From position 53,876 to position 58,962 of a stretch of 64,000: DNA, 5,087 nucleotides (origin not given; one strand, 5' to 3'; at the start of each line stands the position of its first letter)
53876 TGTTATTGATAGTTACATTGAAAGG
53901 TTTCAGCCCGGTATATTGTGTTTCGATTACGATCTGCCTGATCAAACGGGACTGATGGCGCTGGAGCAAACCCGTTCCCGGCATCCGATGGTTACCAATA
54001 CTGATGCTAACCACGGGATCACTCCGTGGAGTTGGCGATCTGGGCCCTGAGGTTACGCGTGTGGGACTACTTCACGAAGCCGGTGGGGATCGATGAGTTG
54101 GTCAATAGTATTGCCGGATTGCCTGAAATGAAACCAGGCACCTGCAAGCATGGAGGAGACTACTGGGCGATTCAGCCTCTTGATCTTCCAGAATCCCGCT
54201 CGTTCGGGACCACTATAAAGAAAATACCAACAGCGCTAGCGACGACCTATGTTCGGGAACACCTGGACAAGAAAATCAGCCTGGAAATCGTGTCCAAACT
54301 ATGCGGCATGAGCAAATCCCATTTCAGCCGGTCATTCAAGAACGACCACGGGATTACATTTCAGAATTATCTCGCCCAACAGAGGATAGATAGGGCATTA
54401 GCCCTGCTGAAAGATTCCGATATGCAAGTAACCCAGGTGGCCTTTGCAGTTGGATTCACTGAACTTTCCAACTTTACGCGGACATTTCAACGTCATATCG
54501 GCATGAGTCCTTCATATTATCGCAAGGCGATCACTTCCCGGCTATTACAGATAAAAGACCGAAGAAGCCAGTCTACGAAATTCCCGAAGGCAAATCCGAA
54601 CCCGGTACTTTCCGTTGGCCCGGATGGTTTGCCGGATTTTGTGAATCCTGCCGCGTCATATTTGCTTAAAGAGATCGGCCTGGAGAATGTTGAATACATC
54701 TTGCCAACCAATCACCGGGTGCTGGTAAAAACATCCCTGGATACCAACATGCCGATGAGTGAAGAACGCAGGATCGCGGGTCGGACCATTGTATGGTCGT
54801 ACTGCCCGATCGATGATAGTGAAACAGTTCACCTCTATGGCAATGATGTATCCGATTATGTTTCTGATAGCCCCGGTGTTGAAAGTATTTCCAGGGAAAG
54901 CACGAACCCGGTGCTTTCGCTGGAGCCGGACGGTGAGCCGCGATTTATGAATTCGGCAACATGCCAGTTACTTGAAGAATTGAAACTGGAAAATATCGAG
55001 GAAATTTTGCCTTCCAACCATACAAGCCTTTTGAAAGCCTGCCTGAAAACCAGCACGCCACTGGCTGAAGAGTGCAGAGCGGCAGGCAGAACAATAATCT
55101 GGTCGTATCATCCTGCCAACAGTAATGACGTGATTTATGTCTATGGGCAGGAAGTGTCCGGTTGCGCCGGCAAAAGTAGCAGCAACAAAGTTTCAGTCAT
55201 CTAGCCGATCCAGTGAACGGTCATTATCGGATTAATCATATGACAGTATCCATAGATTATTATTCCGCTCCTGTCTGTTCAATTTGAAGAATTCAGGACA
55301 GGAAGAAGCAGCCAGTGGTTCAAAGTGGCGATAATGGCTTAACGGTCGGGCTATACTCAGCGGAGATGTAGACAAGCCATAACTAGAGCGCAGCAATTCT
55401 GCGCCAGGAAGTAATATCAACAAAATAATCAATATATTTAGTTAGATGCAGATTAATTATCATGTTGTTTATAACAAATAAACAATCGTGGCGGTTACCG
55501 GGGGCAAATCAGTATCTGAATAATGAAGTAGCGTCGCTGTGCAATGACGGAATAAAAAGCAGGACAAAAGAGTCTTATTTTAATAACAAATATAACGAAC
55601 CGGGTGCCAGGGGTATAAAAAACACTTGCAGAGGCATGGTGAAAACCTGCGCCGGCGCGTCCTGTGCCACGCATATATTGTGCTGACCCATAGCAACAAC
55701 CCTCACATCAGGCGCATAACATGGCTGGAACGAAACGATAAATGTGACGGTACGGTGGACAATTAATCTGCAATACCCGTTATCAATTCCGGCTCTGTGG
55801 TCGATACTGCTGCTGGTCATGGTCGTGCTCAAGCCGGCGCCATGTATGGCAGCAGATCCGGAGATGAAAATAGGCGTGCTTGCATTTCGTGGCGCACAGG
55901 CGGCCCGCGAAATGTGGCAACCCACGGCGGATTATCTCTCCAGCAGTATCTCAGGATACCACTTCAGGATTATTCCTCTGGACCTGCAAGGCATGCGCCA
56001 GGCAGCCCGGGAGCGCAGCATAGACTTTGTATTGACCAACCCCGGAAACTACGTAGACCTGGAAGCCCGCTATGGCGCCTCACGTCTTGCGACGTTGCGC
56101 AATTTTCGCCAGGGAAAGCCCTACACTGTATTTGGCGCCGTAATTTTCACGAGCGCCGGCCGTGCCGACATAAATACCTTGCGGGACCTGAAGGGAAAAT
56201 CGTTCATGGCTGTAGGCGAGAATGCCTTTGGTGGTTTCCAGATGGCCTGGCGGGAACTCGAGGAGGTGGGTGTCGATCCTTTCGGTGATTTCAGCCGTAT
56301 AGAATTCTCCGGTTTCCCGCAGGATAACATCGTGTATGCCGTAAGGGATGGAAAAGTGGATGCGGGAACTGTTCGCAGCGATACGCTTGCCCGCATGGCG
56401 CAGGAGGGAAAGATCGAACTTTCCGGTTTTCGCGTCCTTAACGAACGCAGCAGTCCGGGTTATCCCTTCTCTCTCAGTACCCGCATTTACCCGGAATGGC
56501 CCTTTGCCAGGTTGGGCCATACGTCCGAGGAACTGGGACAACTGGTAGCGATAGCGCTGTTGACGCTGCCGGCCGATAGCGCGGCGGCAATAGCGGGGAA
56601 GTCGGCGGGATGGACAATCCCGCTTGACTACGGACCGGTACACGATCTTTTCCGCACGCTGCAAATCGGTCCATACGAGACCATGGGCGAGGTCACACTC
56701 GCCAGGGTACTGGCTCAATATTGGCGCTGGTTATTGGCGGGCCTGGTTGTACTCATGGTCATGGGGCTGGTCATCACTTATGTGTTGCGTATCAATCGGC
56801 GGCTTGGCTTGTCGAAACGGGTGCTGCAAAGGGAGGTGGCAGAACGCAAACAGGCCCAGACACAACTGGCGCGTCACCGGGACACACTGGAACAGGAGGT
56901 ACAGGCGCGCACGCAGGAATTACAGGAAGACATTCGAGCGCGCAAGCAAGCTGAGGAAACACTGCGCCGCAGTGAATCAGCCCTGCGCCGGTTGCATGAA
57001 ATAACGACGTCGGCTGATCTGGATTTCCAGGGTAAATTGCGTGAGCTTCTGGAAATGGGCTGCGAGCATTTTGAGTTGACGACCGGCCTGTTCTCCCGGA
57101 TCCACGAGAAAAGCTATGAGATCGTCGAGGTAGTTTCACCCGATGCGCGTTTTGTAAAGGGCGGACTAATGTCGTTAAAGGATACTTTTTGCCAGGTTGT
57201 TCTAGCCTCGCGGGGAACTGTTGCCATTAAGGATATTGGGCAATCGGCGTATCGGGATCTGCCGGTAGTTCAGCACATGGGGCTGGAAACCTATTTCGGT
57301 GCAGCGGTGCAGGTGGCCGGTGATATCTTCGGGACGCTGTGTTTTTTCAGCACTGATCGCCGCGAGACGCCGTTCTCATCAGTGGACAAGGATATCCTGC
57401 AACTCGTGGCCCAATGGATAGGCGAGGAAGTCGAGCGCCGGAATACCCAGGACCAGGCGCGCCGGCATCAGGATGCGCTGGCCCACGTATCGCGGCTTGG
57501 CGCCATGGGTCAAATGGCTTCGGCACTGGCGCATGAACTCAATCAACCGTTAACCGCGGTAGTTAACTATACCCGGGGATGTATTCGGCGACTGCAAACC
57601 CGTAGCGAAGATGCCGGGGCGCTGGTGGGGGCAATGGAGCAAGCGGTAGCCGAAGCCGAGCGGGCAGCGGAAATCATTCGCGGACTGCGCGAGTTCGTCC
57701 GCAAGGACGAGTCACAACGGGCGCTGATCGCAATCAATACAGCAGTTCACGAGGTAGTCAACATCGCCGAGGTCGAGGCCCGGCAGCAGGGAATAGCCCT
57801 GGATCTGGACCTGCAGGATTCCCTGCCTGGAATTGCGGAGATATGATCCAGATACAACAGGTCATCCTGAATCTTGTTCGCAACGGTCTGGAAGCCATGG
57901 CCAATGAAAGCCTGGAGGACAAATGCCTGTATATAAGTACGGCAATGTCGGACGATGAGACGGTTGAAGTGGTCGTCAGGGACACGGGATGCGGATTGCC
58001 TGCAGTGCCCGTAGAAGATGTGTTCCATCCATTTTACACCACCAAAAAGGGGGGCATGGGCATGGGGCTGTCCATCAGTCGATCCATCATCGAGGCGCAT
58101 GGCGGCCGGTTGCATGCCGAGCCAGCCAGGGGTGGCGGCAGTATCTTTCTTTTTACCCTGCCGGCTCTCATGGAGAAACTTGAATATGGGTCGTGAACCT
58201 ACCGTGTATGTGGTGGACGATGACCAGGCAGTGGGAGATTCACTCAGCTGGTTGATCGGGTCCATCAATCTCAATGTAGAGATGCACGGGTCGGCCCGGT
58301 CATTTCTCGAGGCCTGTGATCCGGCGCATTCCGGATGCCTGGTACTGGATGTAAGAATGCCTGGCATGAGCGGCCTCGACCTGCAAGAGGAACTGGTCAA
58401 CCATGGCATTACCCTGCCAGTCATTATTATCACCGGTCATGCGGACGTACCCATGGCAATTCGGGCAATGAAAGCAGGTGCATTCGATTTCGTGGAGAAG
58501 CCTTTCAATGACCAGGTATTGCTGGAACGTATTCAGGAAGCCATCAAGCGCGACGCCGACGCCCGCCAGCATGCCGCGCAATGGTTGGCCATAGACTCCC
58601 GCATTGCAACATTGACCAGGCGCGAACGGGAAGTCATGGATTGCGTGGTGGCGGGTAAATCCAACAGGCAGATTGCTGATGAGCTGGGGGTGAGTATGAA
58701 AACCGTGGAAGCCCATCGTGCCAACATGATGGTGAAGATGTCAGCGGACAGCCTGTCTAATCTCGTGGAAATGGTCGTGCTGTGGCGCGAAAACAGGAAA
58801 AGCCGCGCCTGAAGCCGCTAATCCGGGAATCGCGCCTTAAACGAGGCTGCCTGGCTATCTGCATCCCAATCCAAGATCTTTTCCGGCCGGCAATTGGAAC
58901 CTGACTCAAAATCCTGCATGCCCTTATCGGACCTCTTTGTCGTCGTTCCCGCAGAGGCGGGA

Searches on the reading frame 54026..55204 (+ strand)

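Call 67: search_protein_families(library=pfam, max_evalue=0.01, proteins=[window:54026-55204:+])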
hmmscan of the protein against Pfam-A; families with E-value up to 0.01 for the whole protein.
window:54026-55204:+ (392 aa): 2 families
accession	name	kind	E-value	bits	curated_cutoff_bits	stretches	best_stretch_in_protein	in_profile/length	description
PF12833.13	HTH_18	-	1.3e-24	86.7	33.6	1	91-167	3-79/80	Helix-turn-helix domain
PF00165.29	HTH_AraC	-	1e-18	67.4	26.6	2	129-167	2-42/42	Bacterial regulatory helix-turn-helix proteins, AraC family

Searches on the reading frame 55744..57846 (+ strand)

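Call 67: search_protein_families(library=pfam, max_evalue=0.01, proteins=[window:55744-57846:+])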
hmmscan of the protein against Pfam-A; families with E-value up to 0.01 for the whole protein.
window:55744-57846:+ (700 aa): 4 families
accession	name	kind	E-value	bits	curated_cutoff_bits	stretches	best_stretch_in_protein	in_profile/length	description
PF12974.12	Phosphonate-bd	-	3.1e-38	132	27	1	43-278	1-219/242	ABC transporter, phosphonate, periplasmic substrate-binding protein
PF01590.32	GAF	-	2.9e-09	38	22.4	1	432-561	6-131/133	GAF domain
PF00512.31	HisKA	-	4.4e-08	33.5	26.9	1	588-656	2-65/66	His Kinase A (phospho-acceptor) domain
PF13185.12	GAF_2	-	0.0019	18.9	28.6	1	447-558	22-130/136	GAF domain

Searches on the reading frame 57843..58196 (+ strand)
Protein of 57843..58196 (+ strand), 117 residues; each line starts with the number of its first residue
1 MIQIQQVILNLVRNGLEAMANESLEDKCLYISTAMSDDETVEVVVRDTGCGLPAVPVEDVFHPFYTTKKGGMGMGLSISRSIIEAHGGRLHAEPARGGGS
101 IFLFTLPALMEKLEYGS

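Call 67: search_protein_families(library=pfam, max_evalue=0.01, proteins=[window:57843-58196:+])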
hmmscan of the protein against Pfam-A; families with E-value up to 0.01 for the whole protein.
window:57843-58196:+ (117 aa): 2 families
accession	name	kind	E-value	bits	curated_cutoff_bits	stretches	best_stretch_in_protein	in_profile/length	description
PF02518.31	HATPase_c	-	4.4e-23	82.3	26.4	1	3-108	5-109/111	Histidine kinase-, DNA gyrase B-, and HSP90-like ATPase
PF13589.12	HATPase_c_3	-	0.0056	17.2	25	1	4-62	3-55/137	Histidine kinase-, DNA gyrase B-, and HSP90-like ATPase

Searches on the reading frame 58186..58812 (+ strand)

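Call 67: search_protein_families(library=pfam, max_evalue=0.01, proteins=[window:58186-58812:+])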
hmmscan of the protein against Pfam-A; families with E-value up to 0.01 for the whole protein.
window:58186-58812:+ (208 aa): 7 families
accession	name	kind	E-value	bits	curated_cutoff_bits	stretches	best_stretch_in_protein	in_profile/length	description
PF00072.30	Response_reg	-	1.3e-27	96.6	30.2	1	7-117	1-111/111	Response regulator receiver domain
PF00196.25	GerE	-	1.8e-21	75.9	23.5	1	142-197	2-57/57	Bacterial regulatory proteins, luxR family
PF08281.18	Sigma70_r4_2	-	8.1e-07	29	25.7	1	135-178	3-47/54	Sigma-70, region 4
PF21714.3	KaiA_N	-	0.0035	17.9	27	0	9-85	5-80/125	Circadian clock protein KaiA, N-terminal domain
PF13936.12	HTH_38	-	0.0037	17.4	27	1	147-174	9-37/44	Helix-turn-helix domain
PF13384.12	HTH_23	-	0.0046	17.2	24.6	0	148-175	8-35/50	Homeodomain-like domain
PF16509.11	KORA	-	0.0055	17.3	26.7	1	130-180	3-53/84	TrfB plasmid transcriptional repressor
